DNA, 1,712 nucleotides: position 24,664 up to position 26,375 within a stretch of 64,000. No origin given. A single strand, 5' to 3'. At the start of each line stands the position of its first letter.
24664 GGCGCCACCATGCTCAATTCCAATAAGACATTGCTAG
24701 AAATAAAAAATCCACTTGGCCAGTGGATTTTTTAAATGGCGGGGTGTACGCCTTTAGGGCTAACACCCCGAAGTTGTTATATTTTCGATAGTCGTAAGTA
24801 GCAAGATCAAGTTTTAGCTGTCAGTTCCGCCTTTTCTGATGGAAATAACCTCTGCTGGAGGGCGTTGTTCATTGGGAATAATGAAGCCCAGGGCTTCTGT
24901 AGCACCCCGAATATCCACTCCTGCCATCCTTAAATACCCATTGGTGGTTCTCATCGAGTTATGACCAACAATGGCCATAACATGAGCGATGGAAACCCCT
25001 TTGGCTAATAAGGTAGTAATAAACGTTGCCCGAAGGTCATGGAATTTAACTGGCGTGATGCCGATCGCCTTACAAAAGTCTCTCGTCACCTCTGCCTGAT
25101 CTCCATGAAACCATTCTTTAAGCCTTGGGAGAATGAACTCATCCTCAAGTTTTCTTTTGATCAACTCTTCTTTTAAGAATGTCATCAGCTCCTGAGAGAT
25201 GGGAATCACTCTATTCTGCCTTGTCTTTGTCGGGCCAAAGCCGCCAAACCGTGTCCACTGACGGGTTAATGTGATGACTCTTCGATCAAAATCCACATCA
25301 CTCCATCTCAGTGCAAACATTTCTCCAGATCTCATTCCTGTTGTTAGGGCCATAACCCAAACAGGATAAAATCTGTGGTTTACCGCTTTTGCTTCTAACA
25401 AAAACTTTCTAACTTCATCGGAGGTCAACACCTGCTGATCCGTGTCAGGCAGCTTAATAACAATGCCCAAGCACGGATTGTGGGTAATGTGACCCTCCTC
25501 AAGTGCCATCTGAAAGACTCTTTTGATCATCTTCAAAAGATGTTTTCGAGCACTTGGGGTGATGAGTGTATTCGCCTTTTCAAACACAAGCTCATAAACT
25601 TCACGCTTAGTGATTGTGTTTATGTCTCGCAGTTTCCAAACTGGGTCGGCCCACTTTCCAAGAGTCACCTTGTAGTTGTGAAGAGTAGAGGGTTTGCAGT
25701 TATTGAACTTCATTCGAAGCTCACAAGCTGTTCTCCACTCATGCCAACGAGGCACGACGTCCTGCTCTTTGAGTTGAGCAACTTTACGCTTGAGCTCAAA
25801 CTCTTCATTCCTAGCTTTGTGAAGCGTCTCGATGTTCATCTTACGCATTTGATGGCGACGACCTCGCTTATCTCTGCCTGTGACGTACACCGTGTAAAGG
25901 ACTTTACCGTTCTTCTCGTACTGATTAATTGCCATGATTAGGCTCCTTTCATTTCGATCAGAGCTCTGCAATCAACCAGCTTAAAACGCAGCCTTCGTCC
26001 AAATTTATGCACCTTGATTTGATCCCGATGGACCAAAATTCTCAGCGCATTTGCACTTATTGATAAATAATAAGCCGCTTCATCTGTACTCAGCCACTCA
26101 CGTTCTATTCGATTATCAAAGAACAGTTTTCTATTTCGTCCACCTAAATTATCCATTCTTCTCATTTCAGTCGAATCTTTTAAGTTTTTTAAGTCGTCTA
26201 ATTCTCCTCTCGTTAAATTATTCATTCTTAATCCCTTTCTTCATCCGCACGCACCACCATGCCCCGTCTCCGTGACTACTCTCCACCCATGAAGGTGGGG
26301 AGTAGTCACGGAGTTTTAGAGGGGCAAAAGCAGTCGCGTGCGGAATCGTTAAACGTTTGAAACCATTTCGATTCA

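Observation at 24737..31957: Compact integrase-bearing island at tRNA-Asp, flanked by a 14-bp direct repeat of the tRNA 3' end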

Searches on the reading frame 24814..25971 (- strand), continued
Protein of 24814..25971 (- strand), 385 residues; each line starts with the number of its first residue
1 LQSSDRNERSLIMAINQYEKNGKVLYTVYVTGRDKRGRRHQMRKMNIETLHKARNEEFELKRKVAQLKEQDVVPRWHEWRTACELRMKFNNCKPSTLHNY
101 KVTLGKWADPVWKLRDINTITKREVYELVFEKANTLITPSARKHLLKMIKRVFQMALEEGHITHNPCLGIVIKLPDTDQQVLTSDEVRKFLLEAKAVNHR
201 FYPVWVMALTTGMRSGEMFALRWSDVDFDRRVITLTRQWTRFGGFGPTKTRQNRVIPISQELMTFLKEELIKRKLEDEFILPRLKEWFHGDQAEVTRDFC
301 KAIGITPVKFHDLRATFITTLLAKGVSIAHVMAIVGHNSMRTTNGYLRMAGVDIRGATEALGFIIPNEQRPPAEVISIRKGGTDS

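Call 32: find_related_loci(query=A1, collection=metagenome_contigs, flank=10000)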
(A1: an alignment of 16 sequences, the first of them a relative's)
Query A1 (373 aa) in metagenome_contigs; peptide patterns used: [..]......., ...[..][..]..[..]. (x = any residue, [..] = any of these).
364 stretches matched a pattern; 286 encode a relative of the query (tblastn E <= 1e-3); the best 80 are kept; 79 distinct loci.
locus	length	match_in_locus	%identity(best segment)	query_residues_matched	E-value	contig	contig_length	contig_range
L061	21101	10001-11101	60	1-369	2e-147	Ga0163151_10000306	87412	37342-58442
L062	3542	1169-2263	56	1-367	1e-143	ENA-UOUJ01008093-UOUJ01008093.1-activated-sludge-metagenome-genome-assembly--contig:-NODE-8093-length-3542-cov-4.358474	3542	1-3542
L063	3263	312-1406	56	1-367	5e-144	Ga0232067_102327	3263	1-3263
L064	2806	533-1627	56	1-367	1e-145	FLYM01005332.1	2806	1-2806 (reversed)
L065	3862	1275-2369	56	1-367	2e-142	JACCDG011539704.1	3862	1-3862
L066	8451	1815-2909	56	1-367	1e-138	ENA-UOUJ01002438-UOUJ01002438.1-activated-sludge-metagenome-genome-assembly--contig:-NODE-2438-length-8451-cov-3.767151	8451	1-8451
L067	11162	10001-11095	56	1-367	2e-134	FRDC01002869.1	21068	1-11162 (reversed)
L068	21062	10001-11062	53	1-355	6e-134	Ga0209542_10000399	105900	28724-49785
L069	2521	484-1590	53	1-373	1e-140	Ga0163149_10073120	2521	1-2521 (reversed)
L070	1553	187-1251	56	1-356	4e-143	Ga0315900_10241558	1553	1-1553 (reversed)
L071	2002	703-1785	56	1-366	8e-140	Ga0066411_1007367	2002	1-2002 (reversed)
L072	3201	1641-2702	58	1-357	3e-135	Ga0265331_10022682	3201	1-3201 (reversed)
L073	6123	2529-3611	55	1-366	3e-130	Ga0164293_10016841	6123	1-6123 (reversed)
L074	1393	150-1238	53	1-366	6e-142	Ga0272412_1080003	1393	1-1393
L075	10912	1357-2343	57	35-366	3e-130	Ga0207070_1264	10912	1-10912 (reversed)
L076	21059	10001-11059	54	1-354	6e-130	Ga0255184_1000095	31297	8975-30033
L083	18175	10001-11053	55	1-354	1e-125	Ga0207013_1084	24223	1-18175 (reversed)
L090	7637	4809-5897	51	1-366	1e-123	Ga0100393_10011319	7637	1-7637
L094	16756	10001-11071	52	1-359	4e-123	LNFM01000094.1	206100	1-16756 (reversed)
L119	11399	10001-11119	48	1-373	1e-109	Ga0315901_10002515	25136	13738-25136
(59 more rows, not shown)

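Call 48: search_protein_families(library=pfam, proteins=[L076:8670-9554:+, L090:2483-3403:+, L119:8908-9681:+, L076:7896-8414:+, L083:5899-6861:+, L083:7829-8164:-, L083:7521-7832:-, L090:3761-4570:+, L094:8405-8944:-, L119:7074-7592:+], max_evalue=0.01)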
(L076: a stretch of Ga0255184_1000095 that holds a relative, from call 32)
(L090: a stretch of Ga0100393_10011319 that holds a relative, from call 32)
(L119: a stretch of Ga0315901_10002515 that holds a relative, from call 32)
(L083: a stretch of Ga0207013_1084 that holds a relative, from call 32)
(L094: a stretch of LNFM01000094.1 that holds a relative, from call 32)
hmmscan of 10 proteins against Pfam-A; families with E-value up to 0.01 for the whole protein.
L076:8670-9554:+ (294 aa): 1 family
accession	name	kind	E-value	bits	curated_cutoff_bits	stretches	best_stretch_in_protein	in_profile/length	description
PF13814.12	Replic_Relax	-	9.5e-07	29.5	25.3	1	15-192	1-173/191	Replication-relaxation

L090:2483-3403:+ (306 aa): 0 families

L119:8908-9681:+ (257 aa): 1 family
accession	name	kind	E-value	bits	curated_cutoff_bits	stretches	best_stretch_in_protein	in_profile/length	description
PF13814.12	Replic_Relax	-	1.3e-10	42.1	25.3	1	15-178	2-177/191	Replication-relaxation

L076:7896-8414:+ (172 aa): 0 families

L083:5899-6861:+ (320 aa): 0 families

L083:7829-8164:- (111 aa): 1 family
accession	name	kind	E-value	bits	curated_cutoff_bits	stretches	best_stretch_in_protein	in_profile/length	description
PF05973.20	Gp49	-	4.9e-06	26.9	23.9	1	27-98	6-81/90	Phage derived protein Gp49-like (DUF891)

L083:7521-7832:- (103 aa): 4 families
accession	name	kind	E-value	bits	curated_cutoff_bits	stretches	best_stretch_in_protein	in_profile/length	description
PF21716.3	dnstrm_HI1420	-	8.7e-19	67.6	27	1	10-94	5-89/90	Probable addiction module antidote protein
PF01381.28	HTH_3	-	8.8e-05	22.9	23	1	47-92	6-53/55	Helix-turn-helix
PF02796.21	HTH_7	-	0.00077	20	23.8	1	49-71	22-44/45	Helix-turn-helix domain of resolvase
PF00046.35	Homeodomain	-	0.0055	16.9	22.9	0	62-90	12-40/57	Homeodomain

L090:3761-4570:+ (269 aa): 1 family
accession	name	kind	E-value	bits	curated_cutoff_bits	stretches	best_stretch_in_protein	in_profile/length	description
PF00239.26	Resolvase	-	1.3e-42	145.8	23.3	1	12-155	2-144/145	Resolvase, N terminal domain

L094:8405-8944:- (179 aa): 1 family
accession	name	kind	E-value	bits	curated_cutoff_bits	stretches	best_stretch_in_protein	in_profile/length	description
PF13365.12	Trypsin_2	-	0.00078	20.6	27.6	1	44-113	75-137/144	Trypsin-like peptidase domain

L119:7074-7592:+ (172 aa): 0 families

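Call 99: find_encoding_contigs(protein=P0002, flank=5000, max_places=3)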
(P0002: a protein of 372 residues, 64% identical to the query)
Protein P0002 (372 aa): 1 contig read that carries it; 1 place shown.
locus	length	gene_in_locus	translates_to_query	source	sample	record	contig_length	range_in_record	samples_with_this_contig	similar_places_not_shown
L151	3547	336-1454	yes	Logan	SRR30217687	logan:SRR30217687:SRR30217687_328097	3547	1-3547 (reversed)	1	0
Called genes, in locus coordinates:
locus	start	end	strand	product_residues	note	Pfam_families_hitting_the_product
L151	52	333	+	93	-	PF12728:HTH_17 (weak)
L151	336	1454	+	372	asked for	PF22022:Phage_int_M (faint), PF00589:Phage_integrase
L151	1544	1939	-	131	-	PF01272:GreA_GreB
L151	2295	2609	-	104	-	-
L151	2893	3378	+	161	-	PF00072:Response_reg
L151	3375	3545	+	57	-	?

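Call 100: find_encoding_contigs(protein=P0004, flank=5000, max_places=3)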
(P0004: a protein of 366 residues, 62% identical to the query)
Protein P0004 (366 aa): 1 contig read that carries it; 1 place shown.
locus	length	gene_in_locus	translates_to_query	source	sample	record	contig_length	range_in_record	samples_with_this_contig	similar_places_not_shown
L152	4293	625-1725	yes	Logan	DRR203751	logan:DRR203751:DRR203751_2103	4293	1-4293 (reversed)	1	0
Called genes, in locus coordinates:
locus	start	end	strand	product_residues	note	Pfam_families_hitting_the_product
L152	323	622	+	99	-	PF12728:HTH_17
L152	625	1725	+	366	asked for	PF22022:Phage_int_M (faint), PF00589:Phage_integrase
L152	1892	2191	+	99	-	-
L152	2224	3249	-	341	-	-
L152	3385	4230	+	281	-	PF03160:Calx-beta (weak), PF17892:Cadherin_5 (weak)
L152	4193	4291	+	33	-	?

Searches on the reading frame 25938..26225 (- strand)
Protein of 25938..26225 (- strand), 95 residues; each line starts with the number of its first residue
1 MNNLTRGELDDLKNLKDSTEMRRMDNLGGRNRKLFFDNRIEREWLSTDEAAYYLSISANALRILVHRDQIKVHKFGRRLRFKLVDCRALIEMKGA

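Call 8: search_protein_families(library=pfam, proteins=[window:25938-26225:-], max_evalue=0.01)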
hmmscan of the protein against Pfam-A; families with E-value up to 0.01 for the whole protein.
window:25938-26225:- (95 aa): 1 family
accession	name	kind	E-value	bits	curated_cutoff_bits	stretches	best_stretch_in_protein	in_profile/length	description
PF12728.13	HTH_17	-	4.3e-07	30.5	27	1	44-85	1-42/51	Helix-turn-helix domain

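Call 9: search_protein_families(library=padloc, proteins=[window:25938-26225:-], max_evalue=0.01)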
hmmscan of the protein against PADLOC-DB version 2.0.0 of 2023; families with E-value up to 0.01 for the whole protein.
window:25938-26225:- (95 aa): 0 families

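Call 11: search_protein_families(library=ncbifam, proteins=[window:25938-26225:-], max_evalue=0.01)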
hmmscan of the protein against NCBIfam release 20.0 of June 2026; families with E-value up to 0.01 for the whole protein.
window:25938-26225:- (95 aa): 2 families
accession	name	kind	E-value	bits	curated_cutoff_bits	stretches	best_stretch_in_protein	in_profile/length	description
TIGR01764.1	excise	domain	1.2e-07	32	28.8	1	44-83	1-40/49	excisionase family DNA-binding protein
NF047737.1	antiphage_MADS1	equivalog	0.00012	22.2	80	1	43-83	2-42/49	methylation-associated defense system helix-turn-helix domain-containing protein MAD1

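Call 27: search_protein_families(library=phrogs, proteins=[window:25938-26225:-], max_evalue=0.1)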
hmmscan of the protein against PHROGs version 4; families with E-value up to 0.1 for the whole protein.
window:25938-26225:- (95 aa): 5 families
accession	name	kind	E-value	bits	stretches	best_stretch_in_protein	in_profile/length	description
phrog_7338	-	unknown function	0.007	17.6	1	40-82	26-69/87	-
phrog_66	-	integration and excision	0.0072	17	1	37-92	86-142/412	excisionase and transcriptional regulator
phrog_2907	-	integration and excision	0.023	16.1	1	41-89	3-56/117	excisionase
phrog_15534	-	DNA, RNA and nucleotide metabolism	0.032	15.8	1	40-93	39-91/93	HTH DNA binding protein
phrog_33884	-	DNA, RNA and nucleotide metabolism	0.048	15.2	1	24-88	61-123/135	HTH DNA binding protein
